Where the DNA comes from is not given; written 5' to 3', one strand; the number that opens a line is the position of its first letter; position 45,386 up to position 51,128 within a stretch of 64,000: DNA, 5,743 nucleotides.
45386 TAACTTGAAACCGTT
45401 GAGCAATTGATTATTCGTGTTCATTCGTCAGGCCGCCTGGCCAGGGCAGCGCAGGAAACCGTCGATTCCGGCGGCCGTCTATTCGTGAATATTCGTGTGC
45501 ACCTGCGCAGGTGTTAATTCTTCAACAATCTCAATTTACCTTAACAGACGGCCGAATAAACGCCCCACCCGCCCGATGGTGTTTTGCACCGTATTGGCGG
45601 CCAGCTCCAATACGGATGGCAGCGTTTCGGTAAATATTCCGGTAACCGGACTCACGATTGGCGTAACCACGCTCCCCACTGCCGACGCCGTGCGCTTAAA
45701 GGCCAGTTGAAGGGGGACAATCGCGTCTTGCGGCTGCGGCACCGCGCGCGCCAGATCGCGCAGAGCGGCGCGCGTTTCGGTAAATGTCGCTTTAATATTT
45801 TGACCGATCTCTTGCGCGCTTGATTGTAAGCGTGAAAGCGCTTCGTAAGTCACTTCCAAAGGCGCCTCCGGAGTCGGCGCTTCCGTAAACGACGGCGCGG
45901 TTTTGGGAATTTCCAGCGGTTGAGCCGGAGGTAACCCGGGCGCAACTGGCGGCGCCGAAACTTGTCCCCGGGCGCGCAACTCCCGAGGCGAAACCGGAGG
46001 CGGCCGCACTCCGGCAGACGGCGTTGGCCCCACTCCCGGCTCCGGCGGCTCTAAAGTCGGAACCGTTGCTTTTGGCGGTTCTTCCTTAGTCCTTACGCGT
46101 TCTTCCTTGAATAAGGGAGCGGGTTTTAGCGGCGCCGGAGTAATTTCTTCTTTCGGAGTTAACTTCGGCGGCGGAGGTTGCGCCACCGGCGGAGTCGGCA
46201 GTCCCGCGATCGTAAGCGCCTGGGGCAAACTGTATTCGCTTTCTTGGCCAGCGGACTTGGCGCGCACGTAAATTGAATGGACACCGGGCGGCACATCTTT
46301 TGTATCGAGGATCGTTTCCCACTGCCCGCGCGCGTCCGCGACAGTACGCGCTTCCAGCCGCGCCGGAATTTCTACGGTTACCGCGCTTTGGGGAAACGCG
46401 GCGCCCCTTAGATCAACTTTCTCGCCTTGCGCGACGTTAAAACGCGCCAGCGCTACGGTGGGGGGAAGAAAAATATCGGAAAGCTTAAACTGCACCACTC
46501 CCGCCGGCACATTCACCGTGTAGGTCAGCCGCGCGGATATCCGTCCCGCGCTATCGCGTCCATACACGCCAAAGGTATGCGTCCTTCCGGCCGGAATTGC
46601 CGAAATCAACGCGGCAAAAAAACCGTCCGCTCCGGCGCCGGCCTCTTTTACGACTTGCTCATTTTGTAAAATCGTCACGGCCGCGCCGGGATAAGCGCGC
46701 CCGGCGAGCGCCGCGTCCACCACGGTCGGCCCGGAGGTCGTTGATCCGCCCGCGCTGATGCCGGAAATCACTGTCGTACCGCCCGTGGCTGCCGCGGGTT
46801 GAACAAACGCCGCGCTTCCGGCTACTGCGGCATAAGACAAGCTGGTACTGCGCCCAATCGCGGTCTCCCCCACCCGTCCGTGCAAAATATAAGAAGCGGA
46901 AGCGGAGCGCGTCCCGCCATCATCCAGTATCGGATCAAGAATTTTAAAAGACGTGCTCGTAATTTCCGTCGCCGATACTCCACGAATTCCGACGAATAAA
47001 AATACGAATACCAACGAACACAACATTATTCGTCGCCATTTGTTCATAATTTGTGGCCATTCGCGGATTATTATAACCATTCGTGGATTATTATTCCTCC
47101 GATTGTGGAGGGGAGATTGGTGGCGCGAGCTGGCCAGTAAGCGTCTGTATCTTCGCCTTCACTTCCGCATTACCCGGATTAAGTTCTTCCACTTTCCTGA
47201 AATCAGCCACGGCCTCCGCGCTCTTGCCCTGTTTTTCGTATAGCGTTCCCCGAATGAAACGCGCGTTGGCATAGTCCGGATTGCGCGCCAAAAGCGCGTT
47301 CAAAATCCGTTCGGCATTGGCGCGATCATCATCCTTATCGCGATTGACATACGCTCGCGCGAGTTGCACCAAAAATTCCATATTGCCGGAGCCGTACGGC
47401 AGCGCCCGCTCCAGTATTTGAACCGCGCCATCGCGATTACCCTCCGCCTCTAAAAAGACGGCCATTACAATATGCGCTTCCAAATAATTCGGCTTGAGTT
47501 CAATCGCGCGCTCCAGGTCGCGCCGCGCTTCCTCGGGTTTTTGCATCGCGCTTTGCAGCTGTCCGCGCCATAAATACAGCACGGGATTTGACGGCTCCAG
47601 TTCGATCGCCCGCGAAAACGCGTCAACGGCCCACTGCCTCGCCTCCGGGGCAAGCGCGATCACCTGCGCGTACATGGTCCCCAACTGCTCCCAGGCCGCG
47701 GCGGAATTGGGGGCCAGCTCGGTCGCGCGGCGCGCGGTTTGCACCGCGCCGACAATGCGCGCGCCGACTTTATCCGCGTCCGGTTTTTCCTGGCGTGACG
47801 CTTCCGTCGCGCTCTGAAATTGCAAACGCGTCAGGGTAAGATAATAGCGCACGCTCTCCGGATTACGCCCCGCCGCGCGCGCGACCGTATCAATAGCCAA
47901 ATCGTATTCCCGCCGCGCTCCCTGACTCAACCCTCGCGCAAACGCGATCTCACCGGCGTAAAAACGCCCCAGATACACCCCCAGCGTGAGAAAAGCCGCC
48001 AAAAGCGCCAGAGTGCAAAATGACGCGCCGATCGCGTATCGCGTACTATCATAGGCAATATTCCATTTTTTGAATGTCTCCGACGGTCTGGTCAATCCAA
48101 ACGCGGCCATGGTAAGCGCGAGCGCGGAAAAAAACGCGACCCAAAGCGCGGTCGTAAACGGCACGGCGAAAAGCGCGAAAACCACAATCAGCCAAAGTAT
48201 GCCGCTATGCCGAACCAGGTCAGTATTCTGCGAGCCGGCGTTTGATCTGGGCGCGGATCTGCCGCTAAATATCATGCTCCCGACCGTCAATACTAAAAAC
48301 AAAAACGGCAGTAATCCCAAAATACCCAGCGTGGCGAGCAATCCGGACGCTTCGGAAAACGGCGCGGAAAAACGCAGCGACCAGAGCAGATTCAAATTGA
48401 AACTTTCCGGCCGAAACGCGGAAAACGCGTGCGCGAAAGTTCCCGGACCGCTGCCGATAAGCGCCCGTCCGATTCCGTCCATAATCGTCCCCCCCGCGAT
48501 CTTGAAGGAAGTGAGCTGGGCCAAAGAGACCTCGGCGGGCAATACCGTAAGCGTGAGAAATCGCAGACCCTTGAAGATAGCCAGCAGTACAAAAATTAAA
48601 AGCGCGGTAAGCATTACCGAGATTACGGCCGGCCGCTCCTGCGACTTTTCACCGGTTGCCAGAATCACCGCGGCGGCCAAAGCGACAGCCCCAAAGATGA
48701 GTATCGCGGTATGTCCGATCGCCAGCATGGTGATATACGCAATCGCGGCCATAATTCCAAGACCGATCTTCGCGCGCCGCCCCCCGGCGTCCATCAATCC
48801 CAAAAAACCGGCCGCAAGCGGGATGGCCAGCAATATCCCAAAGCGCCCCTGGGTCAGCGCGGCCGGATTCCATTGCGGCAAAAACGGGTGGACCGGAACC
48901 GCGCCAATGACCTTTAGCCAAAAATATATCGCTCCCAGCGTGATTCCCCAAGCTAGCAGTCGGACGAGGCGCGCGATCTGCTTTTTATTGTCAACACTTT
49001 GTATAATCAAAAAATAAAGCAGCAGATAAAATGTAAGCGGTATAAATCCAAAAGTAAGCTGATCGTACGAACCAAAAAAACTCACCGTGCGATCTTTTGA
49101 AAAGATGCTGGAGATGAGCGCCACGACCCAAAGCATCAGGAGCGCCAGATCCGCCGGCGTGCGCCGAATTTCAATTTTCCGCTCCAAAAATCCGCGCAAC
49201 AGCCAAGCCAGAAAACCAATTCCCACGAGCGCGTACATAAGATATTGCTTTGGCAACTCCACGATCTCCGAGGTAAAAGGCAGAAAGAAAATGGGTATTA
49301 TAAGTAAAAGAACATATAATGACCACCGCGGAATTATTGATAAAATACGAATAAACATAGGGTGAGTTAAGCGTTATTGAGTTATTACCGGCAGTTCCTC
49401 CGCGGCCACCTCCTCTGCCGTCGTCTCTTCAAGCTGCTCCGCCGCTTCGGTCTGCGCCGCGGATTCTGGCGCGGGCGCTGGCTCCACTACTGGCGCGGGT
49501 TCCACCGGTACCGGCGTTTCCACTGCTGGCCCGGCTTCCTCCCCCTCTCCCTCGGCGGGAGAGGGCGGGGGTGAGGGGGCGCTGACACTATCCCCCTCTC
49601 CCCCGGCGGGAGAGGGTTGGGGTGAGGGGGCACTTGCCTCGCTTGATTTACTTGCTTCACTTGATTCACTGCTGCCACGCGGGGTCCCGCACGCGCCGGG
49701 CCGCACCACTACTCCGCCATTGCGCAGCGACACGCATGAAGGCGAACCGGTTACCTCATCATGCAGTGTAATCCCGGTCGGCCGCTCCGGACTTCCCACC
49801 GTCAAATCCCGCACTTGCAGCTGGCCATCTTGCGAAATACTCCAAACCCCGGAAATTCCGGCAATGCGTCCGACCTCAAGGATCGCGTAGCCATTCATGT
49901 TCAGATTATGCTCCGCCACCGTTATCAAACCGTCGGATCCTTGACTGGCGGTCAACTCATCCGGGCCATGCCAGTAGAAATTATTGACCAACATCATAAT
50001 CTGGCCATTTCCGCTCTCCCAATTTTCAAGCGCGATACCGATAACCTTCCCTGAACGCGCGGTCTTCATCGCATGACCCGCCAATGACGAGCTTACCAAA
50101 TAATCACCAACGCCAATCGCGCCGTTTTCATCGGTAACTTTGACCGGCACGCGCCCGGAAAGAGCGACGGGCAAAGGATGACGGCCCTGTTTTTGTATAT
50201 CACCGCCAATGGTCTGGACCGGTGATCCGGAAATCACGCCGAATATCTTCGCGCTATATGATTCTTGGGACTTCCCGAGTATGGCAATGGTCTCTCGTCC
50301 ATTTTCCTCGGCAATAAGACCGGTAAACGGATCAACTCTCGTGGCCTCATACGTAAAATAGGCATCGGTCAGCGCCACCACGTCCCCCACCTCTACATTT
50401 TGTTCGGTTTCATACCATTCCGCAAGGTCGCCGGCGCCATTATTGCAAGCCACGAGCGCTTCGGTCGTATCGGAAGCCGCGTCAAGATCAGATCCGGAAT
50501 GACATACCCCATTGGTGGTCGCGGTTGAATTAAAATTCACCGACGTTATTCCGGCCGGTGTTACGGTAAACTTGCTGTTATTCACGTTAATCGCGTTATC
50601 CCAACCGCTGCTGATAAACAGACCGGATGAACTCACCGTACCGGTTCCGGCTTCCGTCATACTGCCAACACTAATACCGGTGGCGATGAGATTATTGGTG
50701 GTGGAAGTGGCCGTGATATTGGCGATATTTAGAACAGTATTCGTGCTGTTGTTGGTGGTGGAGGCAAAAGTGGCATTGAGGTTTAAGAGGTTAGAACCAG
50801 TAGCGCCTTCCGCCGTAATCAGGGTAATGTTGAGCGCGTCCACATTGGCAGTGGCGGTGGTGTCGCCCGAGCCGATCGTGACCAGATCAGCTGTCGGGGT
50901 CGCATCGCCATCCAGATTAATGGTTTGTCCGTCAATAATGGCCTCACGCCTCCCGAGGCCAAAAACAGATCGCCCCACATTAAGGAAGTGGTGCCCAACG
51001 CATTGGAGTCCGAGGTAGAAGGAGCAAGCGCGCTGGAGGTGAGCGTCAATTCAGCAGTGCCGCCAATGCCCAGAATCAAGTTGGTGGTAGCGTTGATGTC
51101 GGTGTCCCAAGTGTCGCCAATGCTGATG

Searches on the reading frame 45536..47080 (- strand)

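Call 8: search_protein_families(library=pfam, proteins=[window:45536-47080:-], max_evalue=0.01)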
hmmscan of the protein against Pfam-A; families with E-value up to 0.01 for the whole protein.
window:45536-47080:- (514 aa): 1 family
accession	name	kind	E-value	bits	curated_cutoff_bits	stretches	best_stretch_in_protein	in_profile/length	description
PF17936.7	Big_6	-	8.7e-06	26.3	27.6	1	122-189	14-81/83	Bacterial Ig domain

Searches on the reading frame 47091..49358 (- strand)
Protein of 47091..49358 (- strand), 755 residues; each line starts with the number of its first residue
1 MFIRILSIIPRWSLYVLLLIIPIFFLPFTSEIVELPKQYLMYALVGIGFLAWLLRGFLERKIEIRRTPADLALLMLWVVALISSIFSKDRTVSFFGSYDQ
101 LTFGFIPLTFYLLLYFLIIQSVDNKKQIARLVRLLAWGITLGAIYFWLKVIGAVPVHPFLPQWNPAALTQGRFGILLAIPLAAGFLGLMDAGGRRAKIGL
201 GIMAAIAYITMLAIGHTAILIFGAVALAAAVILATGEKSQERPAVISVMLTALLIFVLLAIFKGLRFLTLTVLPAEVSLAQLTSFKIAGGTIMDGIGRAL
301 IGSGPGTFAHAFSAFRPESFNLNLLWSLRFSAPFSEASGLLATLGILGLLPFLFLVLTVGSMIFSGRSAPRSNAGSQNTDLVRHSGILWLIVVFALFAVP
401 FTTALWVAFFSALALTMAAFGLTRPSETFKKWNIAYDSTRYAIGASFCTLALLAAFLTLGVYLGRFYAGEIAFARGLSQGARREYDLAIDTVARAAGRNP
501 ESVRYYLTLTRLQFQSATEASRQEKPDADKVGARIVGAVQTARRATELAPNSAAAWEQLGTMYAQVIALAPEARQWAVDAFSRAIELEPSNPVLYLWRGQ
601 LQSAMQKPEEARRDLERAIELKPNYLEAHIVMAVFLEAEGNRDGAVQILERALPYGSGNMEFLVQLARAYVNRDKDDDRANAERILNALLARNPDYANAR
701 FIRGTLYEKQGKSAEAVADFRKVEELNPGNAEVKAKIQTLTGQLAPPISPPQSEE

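Call 8: search_protein_families(library=pfam, proteins=[window:47091-49358:-], max_evalue=0.01)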
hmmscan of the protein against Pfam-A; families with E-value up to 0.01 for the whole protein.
window:47091-49358:- (755 aa): 20 families
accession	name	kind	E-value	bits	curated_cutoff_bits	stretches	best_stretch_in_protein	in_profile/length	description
PF13431.12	TPR_17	-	3.5e-18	64.7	24.4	2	581-612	2-33/34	Tetratricopeptide repeat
PF00515.34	TPR_1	-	2.2e-17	62.5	27.8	2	697-730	1-34/34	Tetratricopeptide repeat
PF13428.12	TPR_14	-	2.9e-14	52.6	23.5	1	592-633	1-42/44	Tetratricopeptide repeat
PF13414.12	TPR_11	-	3.2e-14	52.7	26.8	1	577-604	13-40/42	TPR repeat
PF13181.12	TPR_8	-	1.9e-13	49.8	25.7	2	698-729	2-33/34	Tetratricopeptide repeat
PF07719.23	TPR_2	-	2.9e-13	49.3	27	2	698-730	2-34/34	Tetratricopeptide repeat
PF14559.12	TPR_19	-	3e-13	50.3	25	3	605-654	4-53/68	Tetratricopeptide repeat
PF13432.12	TPR_16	-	2.5e-12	47.4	32.7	2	678-731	12-65/65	Tetratricopeptide repeat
PF13371.12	TPR_9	-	6.3e-11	42.6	35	2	567-633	4-70/73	Tetratricopeptide repeat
PF23914.1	TPR_CcmH_CycH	-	1.1e-10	42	42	2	640-730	64-154/158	Cytochrome c-type biogenesis protein H TPR domain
PF13174.12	TPR_6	-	4.4e-09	36.8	26.3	0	699-728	2-31/33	Tetratricopeptide repeat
PF13424.12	TPR_12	-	0.0002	21.9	30.1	0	595-653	6-72/77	Tetratricopeptide repeat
PF13429.12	TPR_15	-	0.00038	20.4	26.2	0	540-624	88-178/280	Tetratricopeptide repeat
PF23241.1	HAT_PRP39_C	-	0.00059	20.3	33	0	606-667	72-134/139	PRP39 C-terminal HAT repeat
PF12895.13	ANAPC3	-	0.00084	20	27.2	0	680-736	6-64/82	Anaphase-promoting complex, cyclosome, subunit 3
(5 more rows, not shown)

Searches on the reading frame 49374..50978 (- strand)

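Call 8: search_protein_families(library=pfam, proteins=[window:49374-50978:-], max_evalue=0.01)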
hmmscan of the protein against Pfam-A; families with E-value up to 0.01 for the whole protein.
window:49374-50978:- (534 aa): 0 families

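Call 81: search_protein_families(library=pfam, proteins=[window:49374-50978:-], max_evalue=0.1)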
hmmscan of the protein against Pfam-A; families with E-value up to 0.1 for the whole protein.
window:49374-50978:- (534 aa): 1 family
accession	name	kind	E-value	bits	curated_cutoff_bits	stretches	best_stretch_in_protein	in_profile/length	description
PF25354.1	Ig_NUP210_16th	-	0.067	13.1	27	0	373-391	26-44/72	NUP210-like, Ig-like domain 16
